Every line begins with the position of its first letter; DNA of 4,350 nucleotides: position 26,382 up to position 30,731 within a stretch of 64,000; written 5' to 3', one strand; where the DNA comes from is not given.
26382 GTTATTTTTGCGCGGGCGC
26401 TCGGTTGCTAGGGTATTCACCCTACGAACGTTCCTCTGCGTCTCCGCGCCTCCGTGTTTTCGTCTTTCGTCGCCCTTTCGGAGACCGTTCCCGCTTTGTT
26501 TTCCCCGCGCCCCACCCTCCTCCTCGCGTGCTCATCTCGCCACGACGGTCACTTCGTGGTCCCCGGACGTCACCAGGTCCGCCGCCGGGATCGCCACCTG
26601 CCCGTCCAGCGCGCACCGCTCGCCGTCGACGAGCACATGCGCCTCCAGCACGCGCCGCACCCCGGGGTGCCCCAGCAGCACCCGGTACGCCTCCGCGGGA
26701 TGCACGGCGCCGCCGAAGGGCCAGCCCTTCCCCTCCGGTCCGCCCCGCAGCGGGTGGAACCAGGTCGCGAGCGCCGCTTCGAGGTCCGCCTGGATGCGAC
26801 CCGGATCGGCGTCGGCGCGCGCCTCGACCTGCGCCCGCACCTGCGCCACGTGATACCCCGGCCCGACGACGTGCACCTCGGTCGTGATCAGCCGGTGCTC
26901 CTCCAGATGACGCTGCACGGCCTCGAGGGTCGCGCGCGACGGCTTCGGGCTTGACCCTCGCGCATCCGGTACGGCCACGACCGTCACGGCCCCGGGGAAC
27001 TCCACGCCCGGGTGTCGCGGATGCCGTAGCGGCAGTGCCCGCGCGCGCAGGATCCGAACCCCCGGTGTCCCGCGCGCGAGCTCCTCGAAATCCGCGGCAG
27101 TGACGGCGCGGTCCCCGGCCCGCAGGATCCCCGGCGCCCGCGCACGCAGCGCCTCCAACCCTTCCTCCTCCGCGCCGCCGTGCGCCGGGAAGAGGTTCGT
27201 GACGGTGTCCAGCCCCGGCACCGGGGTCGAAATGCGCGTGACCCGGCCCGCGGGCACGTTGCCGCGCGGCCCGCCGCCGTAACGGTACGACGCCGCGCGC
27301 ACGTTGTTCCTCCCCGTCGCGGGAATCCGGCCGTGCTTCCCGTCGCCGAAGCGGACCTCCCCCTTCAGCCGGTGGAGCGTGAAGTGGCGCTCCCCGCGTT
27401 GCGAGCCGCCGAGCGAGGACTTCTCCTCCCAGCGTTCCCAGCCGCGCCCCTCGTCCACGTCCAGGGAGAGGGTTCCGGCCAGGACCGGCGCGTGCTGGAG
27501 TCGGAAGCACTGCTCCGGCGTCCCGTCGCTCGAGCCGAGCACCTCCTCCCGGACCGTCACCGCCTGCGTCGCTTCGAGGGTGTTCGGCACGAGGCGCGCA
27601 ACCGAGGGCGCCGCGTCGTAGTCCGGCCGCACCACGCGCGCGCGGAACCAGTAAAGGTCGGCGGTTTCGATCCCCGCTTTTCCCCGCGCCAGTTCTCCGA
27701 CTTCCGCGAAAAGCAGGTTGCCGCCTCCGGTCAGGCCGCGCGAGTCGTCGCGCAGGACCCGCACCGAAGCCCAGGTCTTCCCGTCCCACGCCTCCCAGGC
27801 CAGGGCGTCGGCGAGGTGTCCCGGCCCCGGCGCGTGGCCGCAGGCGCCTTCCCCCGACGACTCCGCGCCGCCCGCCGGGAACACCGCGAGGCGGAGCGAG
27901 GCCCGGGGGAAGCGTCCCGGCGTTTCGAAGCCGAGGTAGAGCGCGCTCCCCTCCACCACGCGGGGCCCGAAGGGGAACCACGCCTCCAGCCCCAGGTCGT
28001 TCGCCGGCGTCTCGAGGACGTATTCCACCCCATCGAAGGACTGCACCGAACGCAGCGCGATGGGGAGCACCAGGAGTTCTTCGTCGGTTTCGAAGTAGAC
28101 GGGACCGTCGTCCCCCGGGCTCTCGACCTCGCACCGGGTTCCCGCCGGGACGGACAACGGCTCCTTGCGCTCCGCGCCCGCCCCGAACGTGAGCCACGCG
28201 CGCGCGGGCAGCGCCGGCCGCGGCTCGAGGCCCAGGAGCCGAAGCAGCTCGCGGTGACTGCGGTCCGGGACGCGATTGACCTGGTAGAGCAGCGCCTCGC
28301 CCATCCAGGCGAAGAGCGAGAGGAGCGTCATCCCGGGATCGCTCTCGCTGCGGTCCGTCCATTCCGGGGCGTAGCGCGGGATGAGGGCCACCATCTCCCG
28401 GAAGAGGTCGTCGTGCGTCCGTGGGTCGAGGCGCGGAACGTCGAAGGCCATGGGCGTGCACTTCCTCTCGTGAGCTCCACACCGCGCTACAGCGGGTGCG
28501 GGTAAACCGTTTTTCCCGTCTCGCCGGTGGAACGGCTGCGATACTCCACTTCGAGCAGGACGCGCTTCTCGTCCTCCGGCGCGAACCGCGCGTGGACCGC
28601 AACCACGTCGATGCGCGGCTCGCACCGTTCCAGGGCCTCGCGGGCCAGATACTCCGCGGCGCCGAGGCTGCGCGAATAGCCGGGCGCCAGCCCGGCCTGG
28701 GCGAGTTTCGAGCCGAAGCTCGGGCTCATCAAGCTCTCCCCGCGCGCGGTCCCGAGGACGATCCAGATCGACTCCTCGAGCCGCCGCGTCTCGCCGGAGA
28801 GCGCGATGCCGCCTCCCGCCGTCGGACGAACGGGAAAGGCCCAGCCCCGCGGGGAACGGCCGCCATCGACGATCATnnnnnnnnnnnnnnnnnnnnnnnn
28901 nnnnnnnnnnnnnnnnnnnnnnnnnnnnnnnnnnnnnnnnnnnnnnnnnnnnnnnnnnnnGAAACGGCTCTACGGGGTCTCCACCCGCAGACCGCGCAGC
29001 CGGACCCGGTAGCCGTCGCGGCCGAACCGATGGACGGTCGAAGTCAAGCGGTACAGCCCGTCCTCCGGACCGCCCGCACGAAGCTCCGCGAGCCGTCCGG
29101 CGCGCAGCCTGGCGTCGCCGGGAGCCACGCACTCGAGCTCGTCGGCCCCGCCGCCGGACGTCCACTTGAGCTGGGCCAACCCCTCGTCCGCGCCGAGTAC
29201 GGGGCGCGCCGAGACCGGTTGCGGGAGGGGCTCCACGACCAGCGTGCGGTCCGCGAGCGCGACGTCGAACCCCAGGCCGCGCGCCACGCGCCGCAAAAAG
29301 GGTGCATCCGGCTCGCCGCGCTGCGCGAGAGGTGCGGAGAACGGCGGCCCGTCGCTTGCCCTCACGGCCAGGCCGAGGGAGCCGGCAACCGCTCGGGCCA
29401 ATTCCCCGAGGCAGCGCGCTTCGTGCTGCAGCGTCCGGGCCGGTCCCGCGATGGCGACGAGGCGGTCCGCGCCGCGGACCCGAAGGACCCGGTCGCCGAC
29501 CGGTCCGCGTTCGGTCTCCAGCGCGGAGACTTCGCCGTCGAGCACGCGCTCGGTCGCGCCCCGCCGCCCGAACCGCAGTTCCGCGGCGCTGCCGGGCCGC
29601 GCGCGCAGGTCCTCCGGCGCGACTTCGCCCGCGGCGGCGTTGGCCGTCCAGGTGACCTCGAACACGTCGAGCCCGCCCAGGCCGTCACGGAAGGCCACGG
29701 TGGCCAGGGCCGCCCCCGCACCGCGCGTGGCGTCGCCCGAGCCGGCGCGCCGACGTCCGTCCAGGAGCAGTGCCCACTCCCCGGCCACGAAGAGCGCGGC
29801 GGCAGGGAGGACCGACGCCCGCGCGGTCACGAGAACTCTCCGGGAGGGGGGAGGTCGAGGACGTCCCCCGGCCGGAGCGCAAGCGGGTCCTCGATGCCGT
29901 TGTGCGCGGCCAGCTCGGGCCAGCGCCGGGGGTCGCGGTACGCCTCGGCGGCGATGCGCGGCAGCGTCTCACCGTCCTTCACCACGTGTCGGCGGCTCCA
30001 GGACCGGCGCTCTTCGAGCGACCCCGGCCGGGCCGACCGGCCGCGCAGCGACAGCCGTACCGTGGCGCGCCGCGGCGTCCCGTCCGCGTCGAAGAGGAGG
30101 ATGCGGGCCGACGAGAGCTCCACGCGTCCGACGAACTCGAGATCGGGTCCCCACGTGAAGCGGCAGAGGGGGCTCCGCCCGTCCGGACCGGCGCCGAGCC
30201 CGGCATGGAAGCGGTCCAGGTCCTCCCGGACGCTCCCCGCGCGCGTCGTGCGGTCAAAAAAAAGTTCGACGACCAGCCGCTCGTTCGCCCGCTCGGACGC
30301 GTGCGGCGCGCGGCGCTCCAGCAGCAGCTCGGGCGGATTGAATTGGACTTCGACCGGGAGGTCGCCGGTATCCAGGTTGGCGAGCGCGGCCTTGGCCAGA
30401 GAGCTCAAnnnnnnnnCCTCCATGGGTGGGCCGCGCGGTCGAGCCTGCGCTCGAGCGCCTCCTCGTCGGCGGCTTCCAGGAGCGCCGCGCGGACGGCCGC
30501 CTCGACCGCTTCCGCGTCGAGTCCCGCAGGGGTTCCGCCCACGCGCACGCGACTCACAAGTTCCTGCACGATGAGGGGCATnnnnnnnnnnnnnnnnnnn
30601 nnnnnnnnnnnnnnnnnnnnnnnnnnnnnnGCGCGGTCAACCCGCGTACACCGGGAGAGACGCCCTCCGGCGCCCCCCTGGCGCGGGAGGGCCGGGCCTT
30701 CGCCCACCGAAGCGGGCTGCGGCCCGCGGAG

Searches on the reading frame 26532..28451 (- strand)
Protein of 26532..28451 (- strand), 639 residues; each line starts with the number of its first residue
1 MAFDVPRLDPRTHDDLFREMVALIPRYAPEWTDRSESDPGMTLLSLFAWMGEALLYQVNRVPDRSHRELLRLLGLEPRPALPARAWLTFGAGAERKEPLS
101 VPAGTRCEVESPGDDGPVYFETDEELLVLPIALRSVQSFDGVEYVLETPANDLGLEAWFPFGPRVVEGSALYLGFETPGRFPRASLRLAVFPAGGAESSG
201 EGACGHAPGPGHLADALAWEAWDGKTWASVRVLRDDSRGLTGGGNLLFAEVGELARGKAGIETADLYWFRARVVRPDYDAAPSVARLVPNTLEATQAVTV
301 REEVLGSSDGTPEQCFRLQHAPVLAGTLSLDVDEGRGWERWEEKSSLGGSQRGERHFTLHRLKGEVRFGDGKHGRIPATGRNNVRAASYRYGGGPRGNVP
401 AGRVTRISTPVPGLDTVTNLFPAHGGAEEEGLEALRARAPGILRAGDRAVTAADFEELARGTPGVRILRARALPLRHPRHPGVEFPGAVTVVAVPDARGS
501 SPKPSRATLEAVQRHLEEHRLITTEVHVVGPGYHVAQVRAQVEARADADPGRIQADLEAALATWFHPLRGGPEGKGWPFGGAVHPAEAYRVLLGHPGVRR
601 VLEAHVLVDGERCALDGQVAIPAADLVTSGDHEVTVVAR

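Call 11: search_protein_families(library=pfam, proteins=[window:26532-28451:-], max_evalue=0.01)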
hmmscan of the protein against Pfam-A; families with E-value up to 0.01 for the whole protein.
window:26532-28451:- (639 aa): 1 family
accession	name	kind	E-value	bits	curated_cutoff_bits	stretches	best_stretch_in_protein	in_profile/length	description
PF04865.19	Baseplate_J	-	1.6e-23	83.8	21.1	1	391-567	74-239/255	Baseplate J-like protein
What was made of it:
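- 26532..28451 (-): Baseplate J-like wedge protein (Cis11 analogue). Pfam Baseplate_J at E 1.6e-23 (call 11).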

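Call 14: search_protein_families(library=ncbifam, proteins=[window:26532-28451:-], max_evalue=0.01)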
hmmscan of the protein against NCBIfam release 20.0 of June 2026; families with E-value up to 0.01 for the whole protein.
window:26532-28451:- (639 aa): 1 family
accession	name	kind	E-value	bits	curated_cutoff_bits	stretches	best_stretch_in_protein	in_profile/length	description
TIGR02243.1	TIGR02243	equivalog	4e-108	362.7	155.8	2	266-604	310-656/659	putative baseplate assembly protein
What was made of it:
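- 26532..28451 (-): TIGR02243 at E 4e-108 (call 14).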

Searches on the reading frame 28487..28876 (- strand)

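Call 11: search_protein_families(library=pfam, proteins=[window:28487-28876:-], max_evalue=0.01)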
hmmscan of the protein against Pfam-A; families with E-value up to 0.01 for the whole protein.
window:28487-28876:- (129 aa): 1 family
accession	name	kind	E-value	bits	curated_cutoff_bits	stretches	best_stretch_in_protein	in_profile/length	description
PF04965.19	GPW_gp25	-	3.2e-15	56.1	27.2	1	31-117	5-94/96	Baseplate wedge protein gp25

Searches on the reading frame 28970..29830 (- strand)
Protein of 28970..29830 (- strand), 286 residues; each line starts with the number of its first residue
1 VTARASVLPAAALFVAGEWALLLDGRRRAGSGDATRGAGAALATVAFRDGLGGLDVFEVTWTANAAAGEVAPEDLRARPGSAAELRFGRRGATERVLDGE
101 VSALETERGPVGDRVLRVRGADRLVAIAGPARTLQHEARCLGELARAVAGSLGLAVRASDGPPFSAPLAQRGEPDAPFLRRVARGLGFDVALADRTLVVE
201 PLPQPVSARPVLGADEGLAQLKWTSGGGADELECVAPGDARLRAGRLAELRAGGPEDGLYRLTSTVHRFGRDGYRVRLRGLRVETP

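Call 11: search_protein_families(library=pfam, proteins=[window:28970-29830:-], max_evalue=0.01)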
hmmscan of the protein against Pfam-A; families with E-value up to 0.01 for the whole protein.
window:28970-29830:- (286 aa): 0 families

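Call 14: search_protein_families(library=ncbifam, proteins=[window:28970-29830:-], max_evalue=0.01)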
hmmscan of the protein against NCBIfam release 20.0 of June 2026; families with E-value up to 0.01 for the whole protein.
window:28970-29830:- (286 aa): 1 family
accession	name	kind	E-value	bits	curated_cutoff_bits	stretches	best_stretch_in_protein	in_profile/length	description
NF033848.1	VgrG_rel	hypoth_equivalog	1.9e-12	46.3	275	2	89-201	68-181/547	VgrG-related protein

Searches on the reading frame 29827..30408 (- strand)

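Call 11: search_protein_families(library=pfam, proteins=[window:29827-30408:-], max_evalue=0.01)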
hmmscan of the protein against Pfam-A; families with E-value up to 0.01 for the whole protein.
window:29827-30408:- (193 aa): 2 families
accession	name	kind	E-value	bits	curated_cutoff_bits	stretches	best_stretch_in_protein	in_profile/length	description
PF19266.4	CIS_tube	-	2.5e-10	40.7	27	1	39-124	57-150/158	Contractile injection system tube protein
PF01476.26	LysM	-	7.7e-05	23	20.9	1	141-187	1-43/43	LysM domain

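Call 14: search_protein_families(library=ncbifam, proteins=[window:29827-30408:-], max_evalue=0.01)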
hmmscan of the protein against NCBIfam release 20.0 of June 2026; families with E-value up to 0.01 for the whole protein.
window:29827-30408:- (193 aa): 0 families

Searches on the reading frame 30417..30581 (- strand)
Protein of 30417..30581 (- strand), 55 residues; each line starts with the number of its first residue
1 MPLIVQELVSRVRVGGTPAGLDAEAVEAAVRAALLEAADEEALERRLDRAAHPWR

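Call 91: search_protein_families(library=pfam, proteins=[window:30417-30581:-], max_evalue=5)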
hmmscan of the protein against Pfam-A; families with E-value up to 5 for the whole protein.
window:30417-30581:- (55 aa): 2 families
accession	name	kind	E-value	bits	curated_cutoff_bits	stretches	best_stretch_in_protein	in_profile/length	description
PF19265.4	DUF5908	-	0.019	16.2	27.7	1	1-41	1-35/55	Family of unknown function (DUF5908)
PF04356.17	DUF489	-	0.02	15.3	26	1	5-37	134-166/192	Protein of unknown function (DUF489)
